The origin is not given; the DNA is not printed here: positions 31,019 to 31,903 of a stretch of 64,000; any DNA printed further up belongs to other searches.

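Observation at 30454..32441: Phage-like module: zinc-ribbon/HNH endonuclease followed 1 nt later by a RusA-type Holliday-junction resolvase, plus two small unknown genes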

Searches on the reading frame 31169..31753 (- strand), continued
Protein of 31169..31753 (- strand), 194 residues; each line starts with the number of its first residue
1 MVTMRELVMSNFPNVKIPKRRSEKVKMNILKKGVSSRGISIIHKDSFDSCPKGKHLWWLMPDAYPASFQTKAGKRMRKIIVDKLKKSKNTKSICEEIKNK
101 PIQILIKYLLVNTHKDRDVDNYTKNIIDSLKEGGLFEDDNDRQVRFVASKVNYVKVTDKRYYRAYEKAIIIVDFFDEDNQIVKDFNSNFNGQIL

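Call 42: find_encoding_contigs(protein=P0017, flank=8000, max_places=2)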
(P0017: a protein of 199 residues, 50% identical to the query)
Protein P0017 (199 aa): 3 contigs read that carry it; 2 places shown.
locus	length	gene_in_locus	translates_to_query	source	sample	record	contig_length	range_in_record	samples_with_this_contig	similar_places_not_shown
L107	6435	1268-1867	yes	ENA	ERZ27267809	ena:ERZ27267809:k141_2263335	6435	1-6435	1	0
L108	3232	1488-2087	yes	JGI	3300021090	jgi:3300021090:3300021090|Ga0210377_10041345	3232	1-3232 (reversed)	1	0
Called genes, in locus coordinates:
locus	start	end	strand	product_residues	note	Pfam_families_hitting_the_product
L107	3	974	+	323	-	?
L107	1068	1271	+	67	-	PF10049:DUF2283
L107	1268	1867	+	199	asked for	PF05866:RusA (weak)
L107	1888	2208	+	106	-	-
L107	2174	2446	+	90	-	PF01809:YidD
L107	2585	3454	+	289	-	-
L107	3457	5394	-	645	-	PF04851:ResIII, PF13307:Helicase_C_2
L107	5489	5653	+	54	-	-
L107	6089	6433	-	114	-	?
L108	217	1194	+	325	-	PF02661:Fic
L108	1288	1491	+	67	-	PF10049:DUF2283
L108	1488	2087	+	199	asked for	PF05866:RusA (weak)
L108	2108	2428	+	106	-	-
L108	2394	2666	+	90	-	PF01809:YidD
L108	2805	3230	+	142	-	?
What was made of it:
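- L107: Fic-DUF2283→RusA (call 42)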

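Call 43: find_encoding_contigs(protein=P0021, flank=8000, max_places=2)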
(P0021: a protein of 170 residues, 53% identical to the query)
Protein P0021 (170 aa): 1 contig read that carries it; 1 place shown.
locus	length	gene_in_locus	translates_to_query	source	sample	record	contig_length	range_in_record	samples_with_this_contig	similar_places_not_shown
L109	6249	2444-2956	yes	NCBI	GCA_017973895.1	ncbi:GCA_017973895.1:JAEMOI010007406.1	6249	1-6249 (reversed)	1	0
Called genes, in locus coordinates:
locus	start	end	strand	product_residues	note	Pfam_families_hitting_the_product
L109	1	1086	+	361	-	?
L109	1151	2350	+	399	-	PF02687:FtsX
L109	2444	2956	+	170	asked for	PF05866:RusA (weak)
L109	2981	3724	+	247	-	PF02463:SMC_N, PF00005:ABC_tran, PF13304:AAA_21 (faint)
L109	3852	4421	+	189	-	-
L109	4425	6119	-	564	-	PF04675:DNA_ligase_A_N, PF01068:DNA_ligase_A_M, PF04679:DNA_ligase_A_C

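Call 44: find_encoding_contigs(protein=P0019, flank=8000, max_places=2)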
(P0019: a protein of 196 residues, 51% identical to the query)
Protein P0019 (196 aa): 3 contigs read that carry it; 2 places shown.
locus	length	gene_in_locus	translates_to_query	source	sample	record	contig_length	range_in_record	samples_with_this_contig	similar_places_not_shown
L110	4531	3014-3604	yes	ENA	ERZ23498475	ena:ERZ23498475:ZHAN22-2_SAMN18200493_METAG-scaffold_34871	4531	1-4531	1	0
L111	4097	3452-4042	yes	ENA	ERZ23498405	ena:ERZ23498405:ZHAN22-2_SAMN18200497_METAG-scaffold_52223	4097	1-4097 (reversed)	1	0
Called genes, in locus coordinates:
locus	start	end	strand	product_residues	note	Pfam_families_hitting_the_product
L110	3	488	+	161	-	?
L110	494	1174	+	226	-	-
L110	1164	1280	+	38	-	-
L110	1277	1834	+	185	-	-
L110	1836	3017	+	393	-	PF01420:Methylase_S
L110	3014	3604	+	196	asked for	PF05866:RusA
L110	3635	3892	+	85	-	-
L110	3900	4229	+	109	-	-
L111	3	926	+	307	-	?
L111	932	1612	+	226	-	-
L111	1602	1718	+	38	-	-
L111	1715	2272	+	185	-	-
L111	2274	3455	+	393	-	PF01420:Methylase_S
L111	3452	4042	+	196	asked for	PF05866:RusA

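Call 67: search_protein_families(library=pfam, proteins=[L111:3-926:+, L110:494-1174:+, L110:1277-1834:+, L110:3635-3892:+, L110:3900-4229:+, L007:10570-10926:+, L002:10665-10943:+, L002:10945-11298:+, L002:11317-12399:+, L002:12935-13978:+], max_evalue=0.01)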
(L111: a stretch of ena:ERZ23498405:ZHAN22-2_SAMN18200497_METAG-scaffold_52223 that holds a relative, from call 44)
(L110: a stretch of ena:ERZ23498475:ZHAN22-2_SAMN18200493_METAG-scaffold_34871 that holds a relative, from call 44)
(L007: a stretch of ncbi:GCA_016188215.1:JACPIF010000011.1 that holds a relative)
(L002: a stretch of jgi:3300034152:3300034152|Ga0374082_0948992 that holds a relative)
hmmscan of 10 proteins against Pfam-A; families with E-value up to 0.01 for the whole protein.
L111:3-926:+ (307 aa): 0 families

L110:494-1174:+ (226 aa): 4 families
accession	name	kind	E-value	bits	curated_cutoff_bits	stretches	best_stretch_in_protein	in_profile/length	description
PF01850.27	PIN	-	3.8e-05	24.7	23.6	1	82-203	1-115/120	PIN domain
PF14947.12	HTH_45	-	0.0017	18.7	25.5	1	37-65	40-68/77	Winged helix-turn-helix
PF25269.1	DUF7867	-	0.0078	16.1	27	1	21-122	24-124/283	Domain of unknown function (DUF7867)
PF18477.7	PIN_9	-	0.009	16.7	26.3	0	175-216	70-113/116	PIN like domain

L110:1277-1834:+ (185 aa): 0 families

L110:3635-3892:+ (85 aa): 0 families

L110:3900-4229:+ (109 aa): 2 families
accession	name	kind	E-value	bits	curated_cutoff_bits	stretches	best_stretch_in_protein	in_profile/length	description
PF04403.18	PqiA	-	0.00098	19.5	23.8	1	21-73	15-67/156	Paraquat-inducible protein A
PF08229.16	SHR3_chaperone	-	0.0083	15.6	25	1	21-79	51-110/188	ER membrane protein SH3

L007:10570-10926:+ (118 aa): 1 family
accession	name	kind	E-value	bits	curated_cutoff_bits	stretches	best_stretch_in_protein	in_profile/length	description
PF02322.20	Cyt_bd_oxida_II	-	0.0073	16.1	35.6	1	14-82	191-257/302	Cytochrome bd terminal oxidase subunit II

L002:10665-10943:+ (92 aa): 0 families

L002:10945-11298:+ (117 aa): 0 families

L002:11317-12399:+ (360 aa): 2 families
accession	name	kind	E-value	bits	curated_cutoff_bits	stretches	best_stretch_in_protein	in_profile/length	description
PF01939.22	NucS_C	-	6.9e-06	26.5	24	1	275-331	31-86/124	Endonuclease NucS C-terminal domain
PF14281.12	PDDEXK_4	-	7.1e-05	23.3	22.3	1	206-333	15-132/183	PD-(D/E)XK nuclease superfamily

L002:12935-13978:+ (347 aa): 0 families

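Call 69: search_dna_similar(query=window:31169-31753:-, collection=phages, mode=protein, max_evalue=0.001, max_rows=10)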
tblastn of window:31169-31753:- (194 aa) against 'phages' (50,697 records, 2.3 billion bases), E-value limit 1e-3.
No match.

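Call 71: search_dna_similar(query=window:31169-31753:-, collection=plasmids, mode=protein, max_evalue=0.001, max_rows=10)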
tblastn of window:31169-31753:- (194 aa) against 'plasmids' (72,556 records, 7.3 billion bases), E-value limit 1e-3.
No match.
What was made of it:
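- Tried and rejected: Plasmids gave none (call 71).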

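Call 73: fold_search(model_id=the predicted structure, library=viral)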
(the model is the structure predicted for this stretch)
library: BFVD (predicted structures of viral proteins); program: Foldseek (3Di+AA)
matches with E <= 10: 385; with E <= 0.001: 73
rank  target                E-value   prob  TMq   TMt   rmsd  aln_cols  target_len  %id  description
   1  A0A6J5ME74            2.0e-07  1.00  0.44  0.63   4.6       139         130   19  Uncharacterized protein [uncultured Caudovirales phage]
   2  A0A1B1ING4            1.7e-06  1.00  0.44  0.58   4.5       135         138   16  (no name in the UniProt tables at hand)
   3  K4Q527                1.7e-06  1.00  0.36  0.25   9.3       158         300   17  Uncharacterized protein [Roseovarius Plymouth podovirus 1]
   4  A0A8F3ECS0            2.4e-06  1.00  0.35  0.36  22.1       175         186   14  RusA-like resolvase [Microbacterium phage Footloose]
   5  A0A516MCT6            2.6e-06  1.00  0.43  0.54   5.5       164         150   17  (no name in the UniProt tables at hand)
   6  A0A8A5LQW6            3.1e-06  1.00  0.34  0.40  17.7       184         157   11  RusA-like resolvase [Arthrobacter phage Prairie]
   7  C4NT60                3.5e-06  1.00  0.40  0.43  12.8       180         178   12  Uncharacterized protein [Silicibacter phage DSS3phi2]
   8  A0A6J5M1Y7            3.8e-06  1.00  0.48  0.51   9.3       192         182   11  Rus Holliday junction resolvase [uncultured Caudovirales phage]
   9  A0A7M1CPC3            4.6e-06  1.00  0.42  0.48  15.5       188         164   14  (no name in the UniProt tables at hand)
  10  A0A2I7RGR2            5.9e-06  1.00  0.39  0.58   4.8       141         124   14  (no name in the UniProt tables at hand)
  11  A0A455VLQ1            7.7e-06  1.00  0.43  0.57   5.2       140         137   13  Uncharacterized protein [Lactococcus phage phiQ1]
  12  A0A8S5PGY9            1.1e-05  1.00  0.49  0.68   2.8       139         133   12  Endodeoxyribonuclease RusA [Myoviridae sp. ctNYa18]
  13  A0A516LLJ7            1.3e-05  1.00  0.39  0.56   6.7       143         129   15  (no name in the UniProt tables at hand)
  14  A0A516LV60            1.4e-05  1.00  0.39  0.43   6.5       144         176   16  (no name in the UniProt tables at hand)
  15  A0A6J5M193            1.4e-05  1.00  0.42  0.56  15.3       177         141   14  Rus Holliday junction resolvase [uncultured Caudovirales phage]
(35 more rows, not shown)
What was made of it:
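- BFVD structural neighbours are all phage RusA-like proteins (call 73).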

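Call 78: find_encoding_contigs(protein=P0008, flank=3000, max_places=2)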
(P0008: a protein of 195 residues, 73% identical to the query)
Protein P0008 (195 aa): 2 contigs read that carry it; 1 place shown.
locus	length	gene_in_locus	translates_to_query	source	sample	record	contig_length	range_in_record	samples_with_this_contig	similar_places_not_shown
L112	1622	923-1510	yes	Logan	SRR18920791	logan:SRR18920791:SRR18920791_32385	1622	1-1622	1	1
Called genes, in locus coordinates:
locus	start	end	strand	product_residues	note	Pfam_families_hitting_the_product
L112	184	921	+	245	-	-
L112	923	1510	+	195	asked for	PF05866:RusA (weak)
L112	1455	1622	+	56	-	?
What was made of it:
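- L112 (call 78)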

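Call 86: search_protein_families(library=ncbifam, proteins=[window:31169-31753:-], max_evalue=0.1)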
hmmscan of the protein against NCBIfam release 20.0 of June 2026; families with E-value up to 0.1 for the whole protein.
window:31169-31753:- (194 aa): 1 family
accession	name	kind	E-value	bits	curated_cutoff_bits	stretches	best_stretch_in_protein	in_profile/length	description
NF007305.1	PRK09786.1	exception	0.034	14.6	200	1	100-151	53-102/120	crossover junction endodeoxyribonuclease RusA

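Call 87: search_protein_families(library=pfam, alignment_id=A1, max_evalue=0.01)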
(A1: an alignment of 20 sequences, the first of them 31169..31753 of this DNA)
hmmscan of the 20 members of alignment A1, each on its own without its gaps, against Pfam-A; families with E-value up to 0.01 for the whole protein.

A. member 1, window:31169-31753:- (194 aa): 1 family
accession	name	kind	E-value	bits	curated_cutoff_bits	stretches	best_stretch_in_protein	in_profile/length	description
PF05866.16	RusA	-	0.00021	22.3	22.8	1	100-151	76-112/124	Endodeoxyribonuclease RusA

B. families by the number of members that match (of 20 scanned): 4 families
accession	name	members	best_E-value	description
PF05866.16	RusA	20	1.5e-08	Endodeoxyribonuclease RusA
PF15928.10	DUF4746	1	0.0067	Domain of unknown function (DUF4746)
PF16746.10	BAR_3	1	0.0082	BAR domain of APPL family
PF01388.27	ARID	1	0.0096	ARID/BRIGHT DNA binding domain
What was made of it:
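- On RusA family (PF05866): All 20 clade members hit PF05866, best E 1.5e-8 (call 87).
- Checked: All 20 family members hit PF05866, best 1.5e-8 (call 87).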
